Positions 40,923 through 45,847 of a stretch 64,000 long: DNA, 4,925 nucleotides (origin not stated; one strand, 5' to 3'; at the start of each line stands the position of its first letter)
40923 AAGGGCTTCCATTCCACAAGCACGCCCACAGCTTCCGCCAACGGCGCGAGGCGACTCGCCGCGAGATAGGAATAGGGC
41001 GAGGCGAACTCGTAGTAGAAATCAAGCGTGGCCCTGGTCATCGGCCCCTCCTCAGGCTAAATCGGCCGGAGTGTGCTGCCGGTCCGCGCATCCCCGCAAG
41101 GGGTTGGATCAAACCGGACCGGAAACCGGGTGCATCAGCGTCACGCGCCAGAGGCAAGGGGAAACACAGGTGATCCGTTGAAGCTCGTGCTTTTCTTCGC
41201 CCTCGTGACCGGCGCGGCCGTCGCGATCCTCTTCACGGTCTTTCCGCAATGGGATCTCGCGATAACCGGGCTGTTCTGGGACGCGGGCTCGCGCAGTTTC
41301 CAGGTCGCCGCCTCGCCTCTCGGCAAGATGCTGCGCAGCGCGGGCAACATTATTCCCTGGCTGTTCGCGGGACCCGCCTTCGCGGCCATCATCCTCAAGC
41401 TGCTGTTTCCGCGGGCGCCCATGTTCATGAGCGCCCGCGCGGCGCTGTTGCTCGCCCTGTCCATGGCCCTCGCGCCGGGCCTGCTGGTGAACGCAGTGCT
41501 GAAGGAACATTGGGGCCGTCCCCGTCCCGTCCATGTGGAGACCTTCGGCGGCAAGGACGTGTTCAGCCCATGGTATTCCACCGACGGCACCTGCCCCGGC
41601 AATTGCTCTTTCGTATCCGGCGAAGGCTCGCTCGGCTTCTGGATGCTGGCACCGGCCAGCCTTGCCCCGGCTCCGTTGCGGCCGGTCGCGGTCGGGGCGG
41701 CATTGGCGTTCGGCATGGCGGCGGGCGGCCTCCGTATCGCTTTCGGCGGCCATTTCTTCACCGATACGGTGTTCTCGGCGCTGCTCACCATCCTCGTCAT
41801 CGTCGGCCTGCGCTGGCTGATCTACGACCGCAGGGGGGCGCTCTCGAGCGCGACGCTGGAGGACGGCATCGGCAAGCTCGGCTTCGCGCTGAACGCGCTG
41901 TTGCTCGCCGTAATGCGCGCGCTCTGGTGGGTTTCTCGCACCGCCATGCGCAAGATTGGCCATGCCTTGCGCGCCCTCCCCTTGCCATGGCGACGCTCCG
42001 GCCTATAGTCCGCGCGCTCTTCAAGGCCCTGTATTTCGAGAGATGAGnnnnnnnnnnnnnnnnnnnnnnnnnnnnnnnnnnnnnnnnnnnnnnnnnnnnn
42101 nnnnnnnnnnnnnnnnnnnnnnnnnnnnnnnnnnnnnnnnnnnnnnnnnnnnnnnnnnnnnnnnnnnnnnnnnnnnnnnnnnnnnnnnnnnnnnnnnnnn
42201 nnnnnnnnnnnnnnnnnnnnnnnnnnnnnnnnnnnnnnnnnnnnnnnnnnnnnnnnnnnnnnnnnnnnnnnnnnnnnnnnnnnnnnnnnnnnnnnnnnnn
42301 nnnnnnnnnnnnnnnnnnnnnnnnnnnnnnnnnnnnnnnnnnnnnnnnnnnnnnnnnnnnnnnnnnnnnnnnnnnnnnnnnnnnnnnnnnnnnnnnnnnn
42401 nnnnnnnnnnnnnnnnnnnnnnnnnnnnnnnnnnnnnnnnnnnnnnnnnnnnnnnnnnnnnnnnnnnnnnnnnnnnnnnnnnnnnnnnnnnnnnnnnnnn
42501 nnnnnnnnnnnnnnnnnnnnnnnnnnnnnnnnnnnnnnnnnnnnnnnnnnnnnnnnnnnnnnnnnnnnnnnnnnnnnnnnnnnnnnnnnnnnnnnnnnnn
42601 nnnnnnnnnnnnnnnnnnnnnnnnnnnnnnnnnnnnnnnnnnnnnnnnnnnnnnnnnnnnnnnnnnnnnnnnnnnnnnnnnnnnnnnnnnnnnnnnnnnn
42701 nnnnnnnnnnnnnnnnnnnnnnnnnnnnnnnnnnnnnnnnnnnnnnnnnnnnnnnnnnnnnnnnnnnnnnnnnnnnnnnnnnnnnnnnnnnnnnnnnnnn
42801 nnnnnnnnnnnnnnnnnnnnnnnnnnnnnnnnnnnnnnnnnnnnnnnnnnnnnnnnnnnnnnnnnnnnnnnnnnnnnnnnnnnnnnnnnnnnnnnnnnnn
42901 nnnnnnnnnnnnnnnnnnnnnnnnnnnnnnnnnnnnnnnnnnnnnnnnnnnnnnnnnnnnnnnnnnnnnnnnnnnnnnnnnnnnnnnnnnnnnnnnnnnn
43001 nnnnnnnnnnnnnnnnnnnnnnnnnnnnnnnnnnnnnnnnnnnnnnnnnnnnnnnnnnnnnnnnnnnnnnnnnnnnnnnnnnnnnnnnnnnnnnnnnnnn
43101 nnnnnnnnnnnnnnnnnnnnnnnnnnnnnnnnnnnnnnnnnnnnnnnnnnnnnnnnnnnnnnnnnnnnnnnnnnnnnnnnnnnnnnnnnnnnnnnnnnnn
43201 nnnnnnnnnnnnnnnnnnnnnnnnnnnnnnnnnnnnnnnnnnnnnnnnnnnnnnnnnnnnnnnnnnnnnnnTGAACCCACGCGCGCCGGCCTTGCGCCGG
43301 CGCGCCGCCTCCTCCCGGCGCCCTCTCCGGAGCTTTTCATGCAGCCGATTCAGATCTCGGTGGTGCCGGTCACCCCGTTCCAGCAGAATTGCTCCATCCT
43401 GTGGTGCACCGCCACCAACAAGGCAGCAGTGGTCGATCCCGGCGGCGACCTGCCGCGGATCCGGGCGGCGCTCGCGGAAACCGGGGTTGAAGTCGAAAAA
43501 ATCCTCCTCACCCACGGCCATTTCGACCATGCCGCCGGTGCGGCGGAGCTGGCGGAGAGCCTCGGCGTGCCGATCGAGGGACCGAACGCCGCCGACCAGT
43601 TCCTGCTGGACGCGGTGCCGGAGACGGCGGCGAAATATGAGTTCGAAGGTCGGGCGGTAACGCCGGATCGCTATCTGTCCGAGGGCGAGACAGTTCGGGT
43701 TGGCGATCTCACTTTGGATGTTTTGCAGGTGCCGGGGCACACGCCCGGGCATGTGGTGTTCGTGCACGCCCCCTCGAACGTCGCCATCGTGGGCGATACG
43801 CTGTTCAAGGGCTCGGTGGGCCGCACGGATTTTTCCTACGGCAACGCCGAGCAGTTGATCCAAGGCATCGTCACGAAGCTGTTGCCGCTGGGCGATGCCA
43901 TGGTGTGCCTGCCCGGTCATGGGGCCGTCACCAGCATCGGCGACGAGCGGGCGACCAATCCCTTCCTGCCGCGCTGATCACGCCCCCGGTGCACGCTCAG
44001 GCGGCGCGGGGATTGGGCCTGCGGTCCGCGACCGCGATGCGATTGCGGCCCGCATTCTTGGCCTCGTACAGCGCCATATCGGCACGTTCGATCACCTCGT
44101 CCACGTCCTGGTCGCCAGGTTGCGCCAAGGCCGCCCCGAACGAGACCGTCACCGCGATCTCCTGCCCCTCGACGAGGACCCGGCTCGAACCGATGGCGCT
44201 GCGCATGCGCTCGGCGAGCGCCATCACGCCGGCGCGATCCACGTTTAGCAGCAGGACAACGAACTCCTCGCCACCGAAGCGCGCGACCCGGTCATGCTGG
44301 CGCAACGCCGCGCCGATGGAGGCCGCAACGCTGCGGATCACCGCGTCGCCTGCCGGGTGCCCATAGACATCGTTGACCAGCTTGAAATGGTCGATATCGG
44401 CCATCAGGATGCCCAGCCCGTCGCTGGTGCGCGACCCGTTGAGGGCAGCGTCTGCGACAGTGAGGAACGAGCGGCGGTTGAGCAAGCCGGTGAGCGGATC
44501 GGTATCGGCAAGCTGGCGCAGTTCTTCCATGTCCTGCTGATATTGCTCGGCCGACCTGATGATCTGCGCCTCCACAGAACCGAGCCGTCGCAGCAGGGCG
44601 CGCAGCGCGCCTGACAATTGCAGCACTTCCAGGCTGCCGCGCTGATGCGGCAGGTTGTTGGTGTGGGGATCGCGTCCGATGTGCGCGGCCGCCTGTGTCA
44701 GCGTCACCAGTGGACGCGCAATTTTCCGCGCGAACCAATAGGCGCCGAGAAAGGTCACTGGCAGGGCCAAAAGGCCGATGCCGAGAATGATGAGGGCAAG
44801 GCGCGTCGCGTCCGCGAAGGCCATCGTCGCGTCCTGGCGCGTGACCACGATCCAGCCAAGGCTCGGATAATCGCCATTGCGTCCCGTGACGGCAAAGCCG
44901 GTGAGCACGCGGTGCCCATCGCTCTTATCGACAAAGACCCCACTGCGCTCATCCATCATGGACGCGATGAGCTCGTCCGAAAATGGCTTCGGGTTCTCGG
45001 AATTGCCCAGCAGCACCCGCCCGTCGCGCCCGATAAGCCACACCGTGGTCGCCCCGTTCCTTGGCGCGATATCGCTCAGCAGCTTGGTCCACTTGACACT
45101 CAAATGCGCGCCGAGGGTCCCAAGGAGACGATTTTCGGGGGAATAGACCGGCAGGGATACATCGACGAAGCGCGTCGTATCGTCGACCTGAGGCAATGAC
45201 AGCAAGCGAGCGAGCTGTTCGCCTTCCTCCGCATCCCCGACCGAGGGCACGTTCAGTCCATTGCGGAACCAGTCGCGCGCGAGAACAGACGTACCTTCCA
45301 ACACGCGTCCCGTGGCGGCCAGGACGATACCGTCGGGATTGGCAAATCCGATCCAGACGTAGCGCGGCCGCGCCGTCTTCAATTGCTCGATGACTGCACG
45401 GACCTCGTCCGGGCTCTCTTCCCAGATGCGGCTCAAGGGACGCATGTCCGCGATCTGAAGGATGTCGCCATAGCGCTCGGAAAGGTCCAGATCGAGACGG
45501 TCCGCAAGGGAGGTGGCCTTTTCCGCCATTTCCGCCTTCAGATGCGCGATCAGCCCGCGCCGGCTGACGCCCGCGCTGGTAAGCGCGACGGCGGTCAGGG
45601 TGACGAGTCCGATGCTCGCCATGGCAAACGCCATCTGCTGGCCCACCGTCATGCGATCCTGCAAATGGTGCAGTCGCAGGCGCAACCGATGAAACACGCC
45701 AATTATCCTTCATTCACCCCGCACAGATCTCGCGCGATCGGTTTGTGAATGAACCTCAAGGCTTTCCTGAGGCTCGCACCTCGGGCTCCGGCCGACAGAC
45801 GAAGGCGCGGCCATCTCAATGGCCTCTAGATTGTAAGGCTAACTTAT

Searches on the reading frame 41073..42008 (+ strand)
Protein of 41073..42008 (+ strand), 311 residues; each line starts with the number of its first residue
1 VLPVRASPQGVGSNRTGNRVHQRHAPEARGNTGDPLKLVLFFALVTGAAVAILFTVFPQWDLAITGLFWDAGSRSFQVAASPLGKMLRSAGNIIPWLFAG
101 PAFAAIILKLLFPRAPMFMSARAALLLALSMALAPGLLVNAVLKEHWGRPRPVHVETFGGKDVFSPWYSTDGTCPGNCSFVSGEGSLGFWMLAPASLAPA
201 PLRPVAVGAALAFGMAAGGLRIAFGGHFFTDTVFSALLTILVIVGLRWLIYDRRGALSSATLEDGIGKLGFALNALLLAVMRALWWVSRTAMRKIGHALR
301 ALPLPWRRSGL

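Call 33: search_protein_families(library=pfam, proteins=[window:41073-42008:+], max_evalue=0.001)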
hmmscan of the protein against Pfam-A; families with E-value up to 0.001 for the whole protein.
window:41073-42008:+ (311 aa): 1 family
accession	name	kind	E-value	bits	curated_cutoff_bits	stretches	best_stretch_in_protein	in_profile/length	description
PF01569.27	PAP2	-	1.3e-15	57.7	27.2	1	124-253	2-128/130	PAP2 superfamily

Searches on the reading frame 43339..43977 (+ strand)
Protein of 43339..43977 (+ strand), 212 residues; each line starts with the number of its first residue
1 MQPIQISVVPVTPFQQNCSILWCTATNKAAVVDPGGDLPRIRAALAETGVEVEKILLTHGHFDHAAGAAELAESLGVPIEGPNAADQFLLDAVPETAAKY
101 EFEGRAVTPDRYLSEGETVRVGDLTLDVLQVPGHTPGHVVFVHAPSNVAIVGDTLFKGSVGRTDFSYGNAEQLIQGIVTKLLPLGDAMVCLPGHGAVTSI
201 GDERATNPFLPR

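Call 41: search_protein_families(library=pfam, proteins=[window:43339-43977:+], max_evalue=0.001)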
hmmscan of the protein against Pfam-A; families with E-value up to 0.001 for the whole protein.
window:43339-43977:+ (212 aa): 2 families
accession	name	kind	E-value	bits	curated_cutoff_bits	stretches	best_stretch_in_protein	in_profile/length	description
PF00753.33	Lactamase_B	-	7.2e-34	117.9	22.7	1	12-194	2-196/196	Metallo-beta-lactamase superfamily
PF12706.13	Lactamase_B_2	-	9.1e-07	29.1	27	1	32-136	5-115/200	Beta-lactamase superfamily domain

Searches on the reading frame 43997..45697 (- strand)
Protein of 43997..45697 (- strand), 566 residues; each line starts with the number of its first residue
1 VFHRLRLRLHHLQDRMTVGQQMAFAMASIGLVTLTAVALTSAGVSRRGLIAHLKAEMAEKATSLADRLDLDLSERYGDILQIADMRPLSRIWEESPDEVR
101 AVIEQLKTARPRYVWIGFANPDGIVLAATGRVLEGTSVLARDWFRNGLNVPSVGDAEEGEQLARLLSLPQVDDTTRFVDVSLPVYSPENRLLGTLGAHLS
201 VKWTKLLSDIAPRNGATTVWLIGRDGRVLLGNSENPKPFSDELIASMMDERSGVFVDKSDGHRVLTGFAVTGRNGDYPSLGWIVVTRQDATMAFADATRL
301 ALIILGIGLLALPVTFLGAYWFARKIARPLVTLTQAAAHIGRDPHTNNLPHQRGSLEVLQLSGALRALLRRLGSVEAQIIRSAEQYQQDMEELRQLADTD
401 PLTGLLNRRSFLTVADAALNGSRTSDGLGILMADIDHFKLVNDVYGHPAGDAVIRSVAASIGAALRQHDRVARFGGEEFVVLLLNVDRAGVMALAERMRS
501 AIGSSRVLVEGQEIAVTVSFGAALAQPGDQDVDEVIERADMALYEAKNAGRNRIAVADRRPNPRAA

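Call 33: search_protein_families(library=pfam, proteins=[window:43997-45697:-], max_evalue=0.001)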
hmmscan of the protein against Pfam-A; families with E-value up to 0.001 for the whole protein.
window:43997-45697:- (566 aa): 3 families
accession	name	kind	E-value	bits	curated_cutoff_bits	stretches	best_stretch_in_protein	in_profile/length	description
PF00990.26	GGDEF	-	3.2e-43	147.7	23.8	1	397-553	1-161/161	Diguanylate cyclase, GGDEF domain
PF02743.24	dCache_1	-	3e-13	50.3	45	1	52-286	6-239/240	Cache domain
PF00672.30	HAMP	-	1.7e-05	25.5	25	1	321-372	1-51/53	HAMP domain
